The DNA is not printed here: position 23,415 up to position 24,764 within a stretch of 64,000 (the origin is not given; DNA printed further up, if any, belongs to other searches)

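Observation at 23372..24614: Small ORF ending in Tyr directly upstream of a radical SAM/SPASM enzyme: possible precursor peptide (mycofactocin/PQQ-like logic)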

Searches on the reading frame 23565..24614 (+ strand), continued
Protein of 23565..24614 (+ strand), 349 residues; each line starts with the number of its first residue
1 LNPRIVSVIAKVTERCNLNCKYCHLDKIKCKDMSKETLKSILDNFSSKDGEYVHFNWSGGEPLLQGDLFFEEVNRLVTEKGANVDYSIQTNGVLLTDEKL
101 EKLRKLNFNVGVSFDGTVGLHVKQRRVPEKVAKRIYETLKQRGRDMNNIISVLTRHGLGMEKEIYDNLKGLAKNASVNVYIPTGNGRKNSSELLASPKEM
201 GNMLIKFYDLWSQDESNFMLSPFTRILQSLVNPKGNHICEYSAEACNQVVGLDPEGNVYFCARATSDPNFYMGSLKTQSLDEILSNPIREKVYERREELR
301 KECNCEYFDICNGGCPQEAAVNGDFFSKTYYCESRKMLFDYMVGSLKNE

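Call 34: search_protein_families(library=pfam, proteins=[L093:7887-9014:+, L093:9370-10128:+, L091:2893-3342:+, L092:4596-6035:+, L092:6020-6970:+, L092:6967-7299:+, L093:6998-7900:+, L091:2175-2906:+, L014:7058-7879:+, L014:7876-8442:+], max_evalue=0.05)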
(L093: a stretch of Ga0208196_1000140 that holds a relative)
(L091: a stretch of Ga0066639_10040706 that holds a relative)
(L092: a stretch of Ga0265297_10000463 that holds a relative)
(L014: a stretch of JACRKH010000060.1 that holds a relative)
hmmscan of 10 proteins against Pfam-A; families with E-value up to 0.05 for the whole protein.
L093:7887-9014:+ (375 aa): 1 family
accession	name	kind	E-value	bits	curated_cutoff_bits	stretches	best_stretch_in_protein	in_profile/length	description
PF05046.19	Img2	-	0.01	16.5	34.4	1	94-128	26-60/84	Mitochondrial large subunit ribosomal protein (Img2)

L093:9370-10128:+ (252 aa): 18 families
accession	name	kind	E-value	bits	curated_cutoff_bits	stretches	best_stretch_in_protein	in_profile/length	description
PF13649.12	Methyltransf_25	-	2.2e-10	41.5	27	1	117-209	1-97/97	Methyltransferase domain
PF08242.18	Methyltransf_12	-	4.4e-10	40.6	30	1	118-211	1-98/98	Methyltransferase domain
PF13489.12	Methyltransf_23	-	1.7e-09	38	27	1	101-216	12-119/164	Methyltransferase domain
PF13847.12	Methyltransf_31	-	5.7e-09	36.2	27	1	111-239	1-132/145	Methyltransferase domain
PF08241.18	Methyltransf_11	-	7e-09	36.7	21.2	1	118-213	1-95/95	Methyltransferase domain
PF03848.20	TehB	-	1.1e-06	28.7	20.4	1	97-214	14-133/193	Tellurite resistance protein TehB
PF05175.20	MTS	-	9.1e-06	25.8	23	1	107-217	25-143/170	Methyltransferase small domain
PF00891.24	Methyltransf_2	-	1.1e-05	25.3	22.3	1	58-215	16-166/210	O-methyltransferase domain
PF05219.18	DREV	-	6.2e-05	22.7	26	1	112-214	93-187/265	DREV methyltransferase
PF02353.26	CMAS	-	0.00019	21.3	27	1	106-213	55-164/273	Mycolic acid cyclopropane synthetase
PF05891.18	Methyltransf_PK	-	0.00022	21.3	27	1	110-219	52-165/218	AdoMet dependent proline di-methyltransferase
PF01739.24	CheR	-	0.0003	20.7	27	1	154-230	113-190/195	CheR methyltransferase, SAM binding domain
PF06325.19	PrmA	-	0.00066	19.7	22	1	110-183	158-233/296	Ribosomal protein L11 methyltransferase (PrmA)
PF01209.24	Ubie_methyltran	-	0.0031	17.3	20.1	1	107-168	40-102/233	ubiE/COQ5 methyltransferase family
PF00398.26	RrnaAD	-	0.007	15.9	24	1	104-154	21-70/263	Ribosomal RNA adenine dimethylase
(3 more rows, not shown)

L091:2893-3342:+ (149 aa): 3 families
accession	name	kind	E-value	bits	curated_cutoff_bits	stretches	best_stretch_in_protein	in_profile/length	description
PF04450.18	BSP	-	0.00022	21.5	23.8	1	63-108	92-137/207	Peptidase of plants and bacteria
PF10263.15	SprT-like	-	0.01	16.1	25.6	1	60-91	48-79/108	SprT-like family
PF18894.6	PhageMetallopep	-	0.02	15.4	23.7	1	5-92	14-100/134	Putative phage metallopeptidase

L092:4596-6035:+ (479 aa): 0 families

L092:6020-6970:+ (316 aa): 3 families
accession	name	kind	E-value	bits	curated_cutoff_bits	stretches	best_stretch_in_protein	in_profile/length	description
PF04055.27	Radical_SAM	-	3.9e-09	37.3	29.5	1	28-182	2-146/166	Radical SAM superfamily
PF13186.11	SPASM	-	0.0058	17.3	21.5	1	241-264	1-24/67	Iron-sulfur cluster-binding domain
PF13353.11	Fer4_12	-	0.0064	17.2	22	1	31-97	13-76/137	4Fe-4S single cluster domain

L092:6967-7299:+ (110 aa): 1 family
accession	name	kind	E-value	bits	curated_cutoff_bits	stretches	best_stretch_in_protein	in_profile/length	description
PF00391.29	PEP-utilizers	-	1.2e-17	63.7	23.1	1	30-96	3-69/72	PEP-utilising enzyme, mobile domain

L093:6998-7900:+ (300 aa): 4 families
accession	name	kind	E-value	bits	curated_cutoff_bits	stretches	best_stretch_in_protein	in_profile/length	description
PF01636.29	APH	-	5.2e-10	39.9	23.2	1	153-237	150-229/239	Phosphotransferase enzyme family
PF02958.26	EcKL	-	0.0015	18.3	22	1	137-224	168-263/294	Ecdysteroid kinase-like family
PF01633.27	Choline_kinase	-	0.0058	16.4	29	1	156-219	143-201/300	Choline/ethanolamine kinase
PF25792.1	BREX_BrxC_helical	-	0.015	16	27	1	133-182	67-115/123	BREX ATP-binding protein BrxC alpha helical domain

L091:2175-2906:+ (243 aa): 1 family
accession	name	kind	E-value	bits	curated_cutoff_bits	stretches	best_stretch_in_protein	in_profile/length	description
PF10241.14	KxDL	-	0.015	16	27.2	1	68-102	33-67/86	Uncharacterized conserved protein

L014:7058-7879:+ (273 aa): 2 families
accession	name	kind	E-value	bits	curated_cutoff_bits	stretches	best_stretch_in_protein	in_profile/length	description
PF01636.29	APH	-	3.1e-09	37.4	23.2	1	23-200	13-212/239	Phosphotransferase enzyme family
PF01633.27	Choline_kinase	-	0.024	14.4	29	1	125-201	129-207/300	Choline/ethanolamine kinase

L014:7876-8442:+ (188 aa): 1 family
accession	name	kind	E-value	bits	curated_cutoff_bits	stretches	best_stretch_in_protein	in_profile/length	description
PF00300.27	His_Phos_1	-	2.4e-32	112.6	21.7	1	3-179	1-189/194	Histidine phosphatase superfamily (branch 1)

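Call 37: search_protein_families(library=ncbifam, proteins=[P0003, L093:5953-7074:+, L014:7058-7879:+, L093:7887-9014:+, L107:2988-4070:+, L092:4596-6035:+], max_evalue=0.01)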
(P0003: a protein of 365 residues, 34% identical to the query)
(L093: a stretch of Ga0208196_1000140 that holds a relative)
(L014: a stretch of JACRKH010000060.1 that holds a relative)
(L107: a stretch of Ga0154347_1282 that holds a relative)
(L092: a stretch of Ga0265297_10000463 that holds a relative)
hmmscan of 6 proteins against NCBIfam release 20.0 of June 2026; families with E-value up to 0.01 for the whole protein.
P0003 (365 aa): 65 families (the best 25 are shown)
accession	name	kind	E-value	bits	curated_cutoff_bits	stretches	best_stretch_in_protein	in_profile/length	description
NF041298.1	rSAM_mat_DynA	equivalog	2.4e-67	227.5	450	1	3-352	2-354/356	dynobactin maturation radical SAM/SPASM protein DynA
TIGR03942.1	sulfatase_rSAM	equivalog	2.4e-66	224.3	349.45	1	9-355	8-361/363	anaerobic sulfatase maturase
NF041300.1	rSAM_mat_DarW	exception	2e-43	148.8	650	1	4-353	43-400/415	radical SAM/SPASM peptide maturase DarW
NF010321.0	PRK13758.1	equivalog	1.4e-42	146.2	441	1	9-346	12-357/370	anaerobic sulfatase-maturase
NF010308.0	PRK13745.1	equivalog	4.3e-41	141.2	484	2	11-145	23-164/412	anaerobic sulfatase-maturation protein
TIGR04083.1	rSAM_pep_methan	hypoth_equivalog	1.6e-40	139.1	300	1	9-353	7-345/376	TIGR04083 family peptide-modifying radical SAM enzyme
NF038005.1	rSAM_mat_DarE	equivalog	2.1e-39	135.5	650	1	5-349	77-430/432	darobactin maturation radical SAM/SPASM protein DarE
NF041707.1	rSAM_YhhB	equivalog_domain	2.4e-36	125.4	445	1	3-353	3-367/369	cyclophane-forming radical SAM/SPASM peptide maturase YhhB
TIGR04261.1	rSAM_GlyRichRpt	subfamily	3.4e-36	125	310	1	8-333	3-339/363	cyclophane-forming radical SAM/SPASM peptide maturase GrrM/OscB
NF047865.1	rSAM_PapB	equivalog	1.4e-31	110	340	1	6-324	7-321/330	PapB family radical SAM/SPASM ranthipeptide maturase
TIGR03906.1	quino_hemo_SAM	equivalog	8.8e-31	107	453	2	3-161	95-259/467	quinohemoprotein amine dehydrogenase maturation protein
NF041718.1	rSAM_phane_AMC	equivalog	5.5e-28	98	425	1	4-169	8-176/362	cyclophane-forming radical SAM peptide maturase AmcB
TIGR04068.1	rSAM_ocin_clost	equivalog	1.4e-27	96.7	500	1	4-147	86-236/462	Cys-rich peptide radical SAM maturase CcpM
TIGR03978.1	rSAM_paired_1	equivalog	1.5e-24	86.6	370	1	5-168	86-257/466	His-Xaa-Ser system radical SAM maturase HxsB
NF040492.1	not_ScfB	exception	1.3e-23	83.6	855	1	6-327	99-423/450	ScfB-related radical SAM/SPASM orphan maturase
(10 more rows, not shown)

L093:5953-7074:+ (373 aa): 68 families (the best 25 are shown)
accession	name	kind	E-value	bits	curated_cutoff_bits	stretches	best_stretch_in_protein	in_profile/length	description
NF041298.1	rSAM_mat_DynA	equivalog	7.1e-45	153.5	450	1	19-357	4-354/356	dynobactin maturation radical SAM/SPASM protein DynA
TIGR03942.1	sulfatase_rSAM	equivalog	1e-39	136.7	349.45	1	20-358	5-359/363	anaerobic sulfatase maturase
NF010321.0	PRK13758.1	equivalog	1.1e-32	113.6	441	1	18-345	7-352/370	anaerobic sulfatase-maturase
TIGR04083.1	rSAM_pep_methan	hypoth_equivalog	2e-31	109.2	300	1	23-361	7-348/376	TIGR04083 family peptide-modifying radical SAM enzyme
TIGR04261.1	rSAM_GlyRichRpt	subfamily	3.8e-25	88.7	310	1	23-266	4-261/363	cyclophane-forming radical SAM/SPASM peptide maturase GrrM/OscB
NF041707.1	rSAM_YhhB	equivalog_domain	7.8e-24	84.3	445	1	19-267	5-270/369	cyclophane-forming radical SAM/SPASM peptide maturase YhhB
NF047865.1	rSAM_PapB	equivalog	3e-23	82.6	340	1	18-330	5-323/330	PapB family radical SAM/SPASM ranthipeptide maturase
NF038005.1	rSAM_mat_DarE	equivalog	4e-23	81.9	650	1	10-330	68-407/432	darobactin maturation radical SAM/SPASM protein DarE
NF041300.1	rSAM_mat_DarW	exception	1.4e-22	80.1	650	1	16-360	41-402/415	radical SAM/SPASM peptide maturase DarW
NF010308.0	PRK13745.1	equivalog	5.2e-22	78.3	484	1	18-286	16-312/412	anaerobic sulfatase-maturation protein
NF041718.1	rSAM_phane_AMC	equivalog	1.4e-21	76.9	425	1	19-232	9-226/362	cyclophane-forming radical SAM peptide maturase AmcB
TIGR04163.1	rSAM_cobopep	equivalog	1.1e-16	60.6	375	1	22-342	70-406/428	peptide-modifying radical SAM enzyme CbpB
NF038283.1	viperin_w_prok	equivalog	1.5e-15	57.1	180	1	22-149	8-137/281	viperin family antiviral radical SAM protein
TIGR04269.1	SAM_SPASM_FxsB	subfamily_domain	7.9e-15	54.7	370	1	18-265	4-270/363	FxsB family cyclophane-forming radical SAM/SPASM peptide maturase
TIGR04280.1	geopep_mat_rSAM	hypoth_equivalog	4.3e-14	52.3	400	1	14-291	82-365/428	geopeptide radical SAM maturase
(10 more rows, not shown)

L014:7058-7879:+ (273 aa): 6 families
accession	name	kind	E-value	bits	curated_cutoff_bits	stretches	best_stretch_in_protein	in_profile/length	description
TIGR02172.1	Fb_sc_TIGR02172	paralog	2.3e-05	24.3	228.2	1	156-200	152-195/226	TIGR02172 family protein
NF033067.1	APH_3p_VIIa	exception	6.1e-05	22.9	530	1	151-203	165-216/250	aminoglycoside O-phosphotransferase APH(3')-VIIa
NF033068.1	APH_3p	equivalog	0.0003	20.4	205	1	141-222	158-238/255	APH(3') family aminoglycoside O-phosphotransferase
TIGR03724.2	arch_bud32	equivalog_domain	0.00063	19.3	125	1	159-195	105-141/193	KEOPS complex kinase/ATPase Bud32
NF011461.0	PRK14879.1-2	equivalog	0.0016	18.3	372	1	93-189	57-150/225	Kae1-associated kinase Bud32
NF011462.0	PRK14879.1-3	equivalog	0.0046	16.7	174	1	159-187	102-130/192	Kae1-associated kinase Bud32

L093:7887-9014:+ (375 aa): 0 families

L107:2988-4070:+ (360 aa): 68 families (the best 25 are shown)
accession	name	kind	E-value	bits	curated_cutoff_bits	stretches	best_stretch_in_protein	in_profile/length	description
NF041298.1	rSAM_mat_DynA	equivalog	1.1e-77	261.5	450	1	5-357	5-354/356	dynobactin maturation radical SAM/SPASM protein DynA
TIGR03942.1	sulfatase_rSAM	equivalog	4.1e-69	233.4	349.45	1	9-358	9-359/363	anaerobic sulfatase maturase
TIGR04083.1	rSAM_pep_methan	hypoth_equivalog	2.8e-56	191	300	1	3-357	2-344/376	TIGR04083 family peptide-modifying radical SAM enzyme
NF041300.1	rSAM_mat_DarW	exception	5.7e-45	153.9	650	1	5-336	45-378/415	radical SAM/SPASM peptide maturase DarW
NF041707.1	rSAM_YhhB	equivalog_domain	5.9e-44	150.5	445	1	10-357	11-366/369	cyclophane-forming radical SAM/SPASM peptide maturase YhhB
NF047865.1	rSAM_PapB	equivalog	1.7e-43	149.2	340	1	8-336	10-328/330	PapB family radical SAM/SPASM ranthipeptide maturase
NF010308.0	PRK13745.1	equivalog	7.9e-43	146.9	484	1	1-358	13-387/412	anaerobic sulfatase-maturation protein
NF010321.0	PRK13758.1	equivalog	6.6e-40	137.4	441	1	9-352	13-358/370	anaerobic sulfatase-maturase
NF038005.1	rSAM_mat_DarE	equivalog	7.2e-38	130.5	650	1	4-355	77-431/432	darobactin maturation radical SAM/SPASM protein DarE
TIGR04261.1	rSAM_GlyRichRpt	subfamily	3e-37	128.5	310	1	5-343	1-347/363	cyclophane-forming radical SAM/SPASM peptide maturase GrrM/OscB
NF041718.1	rSAM_phane_AMC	equivalog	3.5e-37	128.2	425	1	3-183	8-183/362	cyclophane-forming radical SAM peptide maturase AmcB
TIGR04163.1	rSAM_cobopep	equivalog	9.5e-37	126.7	375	1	5-351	68-414/428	peptide-modifying radical SAM enzyme CbpB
NF038107.1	rSAM_NF038107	equivalog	1.2e-35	123.1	600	1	5-340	89-416/444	Cys-every-fifth radical SAM/SPASM peptide maturase CefB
TIGR04496.1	rSAM_XyeB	equivalog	1.9e-34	119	450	1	10-347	13-360/385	cyclophane-forming radical SAM/SPASM peptide maturase XyeB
TIGR03906.1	quino_hemo_SAM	equivalog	7.4e-32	110.6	453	1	8-344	101-435/467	quinohemoprotein amine dehydrogenase maturation protein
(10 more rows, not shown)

L092:4596-6035:+ (479 aa): 0 families

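Call 67: search_protein_representatives(alignment_id=A1)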
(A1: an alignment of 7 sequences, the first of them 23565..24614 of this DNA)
Query: 7 sequences, 357 profile positions. Proteins with E-value up to 0.001 (for the whole library): 56841; up to 1e-10: 23972; up to 1e-30: 2073. The best 150 are listed.
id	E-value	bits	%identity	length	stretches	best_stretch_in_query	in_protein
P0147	6.7e-154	528.5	-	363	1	1-354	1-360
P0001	1.5e-136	471.4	-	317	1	30-354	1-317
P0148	1.6e-106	372.7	-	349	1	2-352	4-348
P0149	1.6e-98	346.3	-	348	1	3-351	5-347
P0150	8.7e-98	343.9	-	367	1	3-354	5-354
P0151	3.5e-91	322.2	-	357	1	4-352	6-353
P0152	6.5e-90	318.0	-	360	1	5-355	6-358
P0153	4.1e-86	305.5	-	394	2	27-353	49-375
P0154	1.9e-85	303.3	-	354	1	1-351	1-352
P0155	3.4e-84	299.2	-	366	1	6-354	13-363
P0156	3.7e-82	292.5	-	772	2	4-353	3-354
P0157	1.0e-81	291.1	-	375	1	2-353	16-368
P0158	7.6e-81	288.2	-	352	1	8-353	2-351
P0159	3.3e-80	286.0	-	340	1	16-353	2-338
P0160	1.5e-79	283.9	-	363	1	4-353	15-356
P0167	1.4e-76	274.1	-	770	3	3-351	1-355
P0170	1.3e-75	270.9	-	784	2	4-353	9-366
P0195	2.0e-67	244.0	-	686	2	4-352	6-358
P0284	1.3e-59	218.3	-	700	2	6-350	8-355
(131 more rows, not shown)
